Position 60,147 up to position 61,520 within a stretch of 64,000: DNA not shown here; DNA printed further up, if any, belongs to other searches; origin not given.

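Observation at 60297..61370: ManC, a membrane-anchored GT2 and GT-C proteins suggest a polyprenyl-phosphate-mannose (or other lipid-linked monosaccharide) route to extracytoplasmic glycosylation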

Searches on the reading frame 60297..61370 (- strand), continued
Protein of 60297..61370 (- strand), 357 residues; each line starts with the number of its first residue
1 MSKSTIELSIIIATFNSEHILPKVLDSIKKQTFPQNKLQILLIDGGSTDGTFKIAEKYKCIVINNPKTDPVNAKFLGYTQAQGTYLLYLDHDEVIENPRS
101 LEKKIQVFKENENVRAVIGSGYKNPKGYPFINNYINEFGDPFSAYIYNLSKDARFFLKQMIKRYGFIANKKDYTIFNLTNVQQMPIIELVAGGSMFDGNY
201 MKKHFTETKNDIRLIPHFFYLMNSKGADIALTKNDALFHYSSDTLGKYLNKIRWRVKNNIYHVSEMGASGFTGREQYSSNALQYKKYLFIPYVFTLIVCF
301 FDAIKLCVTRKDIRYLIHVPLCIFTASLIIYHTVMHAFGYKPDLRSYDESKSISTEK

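Call 73: search_protein_families(library=pfam, proteins=[P0175, P0260, P0222, P0255], max_evalue=0.001)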
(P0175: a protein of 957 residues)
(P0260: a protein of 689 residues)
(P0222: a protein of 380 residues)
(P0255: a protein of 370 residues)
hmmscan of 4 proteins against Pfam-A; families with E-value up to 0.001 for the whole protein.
P0175 (957 aa): 5 families
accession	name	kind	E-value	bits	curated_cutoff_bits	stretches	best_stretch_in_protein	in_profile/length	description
PF02350.25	Epimerase_2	-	3.7e-33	115.3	30.6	1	693-944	64-334/347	UDP-N-acetylglucosamine 2-epimerase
PF00535.33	Glycos_transf_2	-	9.2e-15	55.4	23.3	1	265-386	1-127/168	Glycosyl transferase family 2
PF00583.31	Acetyltransf_1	-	1.2e-08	35.7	20.7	1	139-222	29-116/116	Acetyltransferase (GNAT) family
PF13508.13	Acetyltransf_7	-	1.7e-08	35.2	27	1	143-222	3-82/84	Acetyltransferase (GNAT) domain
PF13673.13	Acetyltransf_10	-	2.8e-05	24.5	23.6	1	140-222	28-107/128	Acetyltransferase (GNAT) domain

P0260 (689 aa): 6 families
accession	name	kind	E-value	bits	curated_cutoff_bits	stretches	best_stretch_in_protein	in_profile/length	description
PF01370.27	Epimerase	-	3.1e-35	122.2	20.9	1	5-238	1-240/240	NAD dependent epimerase/dehydratase family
PF16363.11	GDP_Man_Dehyd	-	4.4e-22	79.4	27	1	7-315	2-330/332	GDP-mannose 4,6 dehydratase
PF00535.33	Glycos_transf_2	-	2.1e-21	77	23.3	1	349-482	1-132/168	Glycosyl transferase family 2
PF13460.12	NAD_binding_10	-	2.7e-06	27.8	27.2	1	9-153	1-126/184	NAD(P)H-binding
PF10111.15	Glyco_tranf_2_2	-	0.00027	20.9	27.3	1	349-445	1-103/276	Glycosyltransferase like family 2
PF05368.20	NmrA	-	0.00029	21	27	1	3-122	3-105/298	NmrA-like family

P0222 (380 aa): 2 families
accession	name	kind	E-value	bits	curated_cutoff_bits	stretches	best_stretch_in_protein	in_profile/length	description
PF00535.33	Glycos_transf_2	-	1.1e-18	68.2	23.3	1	20-120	1-102/168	Glycosyl transferase family 2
PF13641.12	Glyco_tranf_2_3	-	0.00045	20.8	27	1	19-137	3-125/230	Glycosyltransferase like family 2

P0255 (370 aa): 1 family
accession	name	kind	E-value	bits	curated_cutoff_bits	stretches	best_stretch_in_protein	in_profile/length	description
PF00535.33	Glycos_transf_2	-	3.2e-14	53.7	23.3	1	14-103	1-93/168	Glycosyl transferase family 2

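Call 74: search_solved_structures(query=A1, max_evalue=1)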
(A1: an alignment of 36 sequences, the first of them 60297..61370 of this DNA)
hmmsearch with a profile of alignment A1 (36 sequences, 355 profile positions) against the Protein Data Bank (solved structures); distinct sequences matched with E-value up to 1: 44.
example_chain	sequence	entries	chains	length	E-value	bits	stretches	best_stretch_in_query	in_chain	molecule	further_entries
5tze_C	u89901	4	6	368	1.9e-17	66.5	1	6-112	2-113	Glycosyl transferase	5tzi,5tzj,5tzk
5tz8_A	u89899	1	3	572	4.1e-17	65.4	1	6-112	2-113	Glycosyl transferase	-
6p61_A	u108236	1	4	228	1.4e-16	63.6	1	2-123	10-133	Glycosyltransferase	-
2z87_A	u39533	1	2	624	2.7e-15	59.4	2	4-119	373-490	Chondroitin synthase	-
2z86_A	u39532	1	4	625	2.7e-15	59.4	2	4-119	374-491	Chondroitin synthase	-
5hea_A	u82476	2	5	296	2.8e-14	56.1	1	5-96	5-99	Putative glycosyltransferase (GalT1)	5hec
8vh7_A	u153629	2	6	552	3e-12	49.4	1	3-129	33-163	Heparosan synthase B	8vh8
8viw_A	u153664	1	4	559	3.1e-12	49.3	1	3-129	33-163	Heparosan synthase B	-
8bz8_A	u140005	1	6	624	7.4e-12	48.1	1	2-95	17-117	Glycosyltransferase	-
8bz4_A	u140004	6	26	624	7.4e-12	48.1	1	2-95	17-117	Glycosyltransferase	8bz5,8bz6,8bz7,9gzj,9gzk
6h1j_A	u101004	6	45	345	1.3e-11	47.3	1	4-109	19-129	Probable ss-1,3-N-acetylglucosaminyltransferase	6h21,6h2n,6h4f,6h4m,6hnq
9jma_A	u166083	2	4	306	1.4e-10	43.9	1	6-96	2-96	GalNAc(5)-diNAcBac-PP-undecaprenol beta-1,3-glucosyltransferase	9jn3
9omh_A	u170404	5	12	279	6.1e-10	41.8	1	6-95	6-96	Glycosyltransferase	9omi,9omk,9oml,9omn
9omj_A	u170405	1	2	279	7e-10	41.6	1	6-95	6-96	Glycosyltransferase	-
9omm_A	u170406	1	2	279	7.2e-10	41.6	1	6-95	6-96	Glycosyltransferase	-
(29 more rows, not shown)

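Call 79: search_protein_families(library=ncbifam, proteins=[L029:13057-13878:+, L025:12052-12867:+, L007:18810-19772:+, L053:7686-8651:+, L061:9031-9990:+], max_evalue=0.000001)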
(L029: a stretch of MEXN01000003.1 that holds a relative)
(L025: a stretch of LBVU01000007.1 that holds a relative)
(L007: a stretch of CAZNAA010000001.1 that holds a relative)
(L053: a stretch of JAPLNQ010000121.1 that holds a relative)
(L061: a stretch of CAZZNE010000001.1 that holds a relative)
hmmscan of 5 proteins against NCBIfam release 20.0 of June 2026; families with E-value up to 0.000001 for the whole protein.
L029:13057-13878:+ (273 aa): 12 families
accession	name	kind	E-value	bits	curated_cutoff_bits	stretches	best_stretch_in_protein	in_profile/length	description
TIGR04283.1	glyco_like_mftF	equivalog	5e-22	78.6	182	1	6-182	1-178/221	TIGR04283 family arsenosugar biosynthesis glycosyltransferase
NF041875.1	EPS_EpsD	equivalog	1.1e-17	64.4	370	1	6-178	1-194/325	exopolysaccharide biosynthesis glycosyltransferase EpsD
NF007482.0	PRK10073.1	equivalog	5.2e-13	48.7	423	1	2-96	4-103/334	glycosyltransferase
TIGR03965.1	mycofact_glyco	equivalog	1e-10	41.1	280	0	4-108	74-184/467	mycofactocin biosynthesis glycosyltransferase MftF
NF047683.1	TeichurnBiosyTuaG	equivalog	2e-10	40.8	400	1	3-96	5-104/252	teichuronic acid biosynthesis protein TuaG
NF038299.1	EPS_HpsN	equivalog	4.7e-10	38.9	425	1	5-102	2-105/317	hormogonium polysaccharide biosynthesis glycosyltransferase HpsN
TIGR03937.1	PgaC_IcaA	equivalog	3.2e-09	36.2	422.3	1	4-103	45-150/407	poly-beta-1,6-N-acetyl-D-glucosamine synthase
NF053739.1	GlytfEpsEBac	equivalog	2e-08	33.5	450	1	5-88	2-92/265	glycosyltransferase EpsE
NF050050.1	ProtGlycPglI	equivalog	2.4e-08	33.7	500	1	5-90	3-95/306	GalNAc(5)-diNAcBac-PP-undecaprenol beta-1,3-glucosyltransferase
TIGR03111.1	glyc2_xrt_Gpos1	hypoth_equivalog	8.5e-08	31.4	363.95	1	5-103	50-156/439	TIGR03111 family XrtG-associated glycosyltransferase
NF045692.1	OglycostaseCruG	equivalog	1e-07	31.2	600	0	5-104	42-153/386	2'-O-glycosyltransferase CruG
TIGR04182.1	glyco_TIGR04182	equivalog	7.3e-07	28.9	325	0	6-106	2-100/293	S-layer glycoprotein N-glycosyltransferase AglJ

L025:12052-12867:+ (271 aa): 9 families
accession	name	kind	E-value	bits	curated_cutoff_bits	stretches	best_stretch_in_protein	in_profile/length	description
TIGR04283.1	glyco_like_mftF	equivalog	2.1e-23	83.1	182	1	6-198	1-198/221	TIGR04283 family arsenosugar biosynthesis glycosyltransferase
NF041875.1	EPS_EpsD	equivalog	5.2e-17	62.2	370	1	6-97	1-98/325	exopolysaccharide biosynthesis glycosyltransferase EpsD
NF007482.0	PRK10073.1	equivalog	2.1e-12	46.7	423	1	3-97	5-104/334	glycosyltransferase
NF047683.1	TeichurnBiosyTuaG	equivalog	5.9e-11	42.5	400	1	3-92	5-100/252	teichuronic acid biosynthesis protein TuaG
TIGR03937.1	PgaC_IcaA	equivalog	6.5e-11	41.8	422.3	1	4-94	45-141/407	poly-beta-1,6-N-acetyl-D-glucosamine synthase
NF038299.1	EPS_HpsN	equivalog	9.2e-10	38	425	1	4-96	1-99/317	hormogonium polysaccharide biosynthesis glycosyltransferase HpsN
NF050050.1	ProtGlycPglI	equivalog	3.4e-08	33.2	500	1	4-101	2-106/306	GalNAc(5)-diNAcBac-PP-undecaprenol beta-1,3-glucosyltransferase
NF045692.1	OglycostaseCruG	equivalog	3.4e-08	32.8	600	1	6-56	43-92/386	2'-O-glycosyltransferase CruG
TIGR03965.1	mycofact_glyco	equivalog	8e-08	31.6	280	0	5-91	75-167/467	mycofactocin biosynthesis glycosyltransferase MftF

L007:18810-19772:+ (320 aa): 16 families
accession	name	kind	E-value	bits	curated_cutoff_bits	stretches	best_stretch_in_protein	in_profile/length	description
NF007986.1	PRK10714.1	equivalog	1.2e-50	172.3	529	1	7-292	8-291/316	undecaprenyl-phosphate 4-deoxy-4-formamido-L-arabinose transferase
NF047588.1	GlcsyltransPgfSStrep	equivalog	2.3e-42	145.3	500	1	7-294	3-287/308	glycosyltransferase PgfS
TIGR04182.1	glyco_TIGR04182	equivalog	9.8e-25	87.5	325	1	7-298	2-286/293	S-layer glycoprotein N-glycosyltransferase AglJ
TIGR03937.1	PgaC_IcaA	equivalog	4.2e-18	65.5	422.3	1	2-116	42-153/407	poly-beta-1,6-N-acetyl-D-glucosamine synthase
NF007482.0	PRK10073.1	equivalog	4.5e-15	55.5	423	1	1-113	2-110/334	glycosyltransferase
NF047683.1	TeichurnBiosyTuaG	equivalog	1.1e-14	54.7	400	1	2-111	3-109/252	teichuronic acid biosynthesis protein TuaG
NF041875.1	EPS_EpsD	equivalog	4.1e-13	49.4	370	1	7-120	1-111/325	exopolysaccharide biosynthesis glycosyltransferase EpsD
TIGR04283.1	glyco_like_mftF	equivalog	3.4e-12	46.4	182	1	7-143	1-127/221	TIGR04283 family arsenosugar biosynthesis glycosyltransferase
TIGR04242.1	nodulat_NodC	equivalog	1.3e-10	40.8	550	1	2-115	45-158/395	chitooligosaccharide synthase NodC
TIGR03111.1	glyc2_xrt_Gpos1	hypoth_equivalog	2e-10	40.1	363.95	1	3-118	47-161/439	TIGR03111 family XrtG-associated glycosyltransferase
NF058614.1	PPMAGASynPpgS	equivalog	1e-09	38.1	370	1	9-173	4-168/226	polyprenyl-phospho-N-acetylgalactosaminyl synthase PpgS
NF010496.0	PRK13915.1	equivalog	2.8e-09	36.5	262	1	6-108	32-137/307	glucosyl-3-phosphoglycerate synthase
NF041391.1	DPhHxTase_Halo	equivalog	3.4e-09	36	375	1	13-204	3-189/213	dolichyl-phosphate hexose transferase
TIGR03965.1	mycofact_glyco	equivalog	2e-08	33.5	280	1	4-112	73-178/467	mycofactocin biosynthesis glycosyltransferase MftF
NF050050.1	ProtGlycPglI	equivalog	8.1e-08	32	500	1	5-120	2-115/306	GalNAc(5)-diNAcBac-PP-undecaprenol beta-1,3-glucosyltransferase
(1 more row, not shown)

L053:7686-8651:+ (321 aa): 12 families
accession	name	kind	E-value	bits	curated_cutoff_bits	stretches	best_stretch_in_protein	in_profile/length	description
NF047588.1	GlcsyltransPgfSStrep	equivalog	3.2e-69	233.5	500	1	11-312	3-303/308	glycosyltransferase PgfS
NF007986.1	PRK10714.1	equivalog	1.4e-39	136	529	1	11-313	8-310/316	undecaprenyl-phosphate 4-deoxy-4-formamido-L-arabinose transferase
TIGR03937.1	PgaC_IcaA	equivalog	8.9e-17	61.1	422.3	1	7-121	43-153/407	poly-beta-1,6-N-acetyl-D-glucosamine synthase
NF041875.1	EPS_EpsD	equivalog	4.2e-10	39.5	370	1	12-134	2-120/325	exopolysaccharide biosynthesis glycosyltransferase EpsD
NF007482.0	PRK10073.1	equivalog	2.1e-09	36.8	423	1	7-120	4-112/334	glycosyltransferase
TIGR04242.1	nodulat_NodC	equivalog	8.3e-09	34.9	550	1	6-117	45-155/395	chitooligosaccharide synthase NodC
NF047683.1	TeichurnBiosyTuaG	equivalog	1.6e-08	34.6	400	1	7-106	4-99/252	teichuronic acid biosynthesis protein TuaG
TIGR03965.1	mycofact_glyco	equivalog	1.6e-08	33.9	280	1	7-127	72-188/467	mycofactocin biosynthesis glycosyltransferase MftF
TIGR04182.1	glyco_TIGR04182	equivalog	2.9e-08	33.4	325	1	11-176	2-159/293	S-layer glycoprotein N-glycosyltransferase AglJ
TIGR04283.1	glyco_like_mftF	equivalog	3.5e-08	33.3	182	1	11-143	1-122/221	TIGR04283 family arsenosugar biosynthesis glycosyltransferase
TIGR03111.1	glyc2_xrt_Gpos1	hypoth_equivalog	3.9e-07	29.2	363.95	1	7-139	47-177/439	TIGR03111 family XrtG-associated glycosyltransferase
NF058614.1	PPMAGASynPpgS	equivalog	4.6e-07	29.5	370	1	12-176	3-165/226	polyprenyl-phospho-N-acetylgalactosaminyl synthase PpgS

L061:9031-9990:+ (319 aa): 11 families
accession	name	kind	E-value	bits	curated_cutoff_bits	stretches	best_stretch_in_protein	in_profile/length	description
NF047588.1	GlcsyltransPgfSStrep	equivalog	1.6e-93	313.3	500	1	4-312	3-308/308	glycosyltransferase PgfS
NF007986.1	PRK10714.1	equivalog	1.2e-44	152.6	529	1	2-307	6-309/316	undecaprenyl-phosphate 4-deoxy-4-formamido-L-arabinose transferase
TIGR03937.1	PgaC_IcaA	equivalog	1.2e-12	47.5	422.3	1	2-116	45-152/407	poly-beta-1,6-N-acetyl-D-glucosamine synthase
NF058614.1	PPMAGASynPpgS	equivalog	1.3e-09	37.8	370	1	6-145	4-134/226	polyprenyl-phospho-N-acetylgalactosaminyl synthase PpgS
NF041391.1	DPhHxTase_Halo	equivalog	2.1e-08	33.4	375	1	10-172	3-153/213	dolichyl-phosphate hexose transferase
TIGR04242.1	nodulat_NodC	equivalog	5e-08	32.3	550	1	3-115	49-157/395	chitooligosaccharide synthase NodC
NF041875.1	EPS_EpsD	equivalog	7.3e-08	32.2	370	1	4-117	1-107/325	exopolysaccharide biosynthesis glycosyltransferase EpsD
TIGR04182.1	glyco_TIGR04182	equivalog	9.6e-08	31.7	325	1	6-169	4-156/293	S-layer glycoprotein N-glycosyltransferase AglJ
NF010496.0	PRK13915.1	equivalog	1.2e-07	31.1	262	1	2-111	31-139/307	glucosyl-3-phosphoglycerate synthase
NF047683.1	TeichurnBiosyTuaG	equivalog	1.4e-07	31.4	400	1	3-104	7-101/252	teichuronic acid biosynthesis protein TuaG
NF007482.0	PRK10073.1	equivalog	6.8e-07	28.6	423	1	3-153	7-151/334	glycosyltransferase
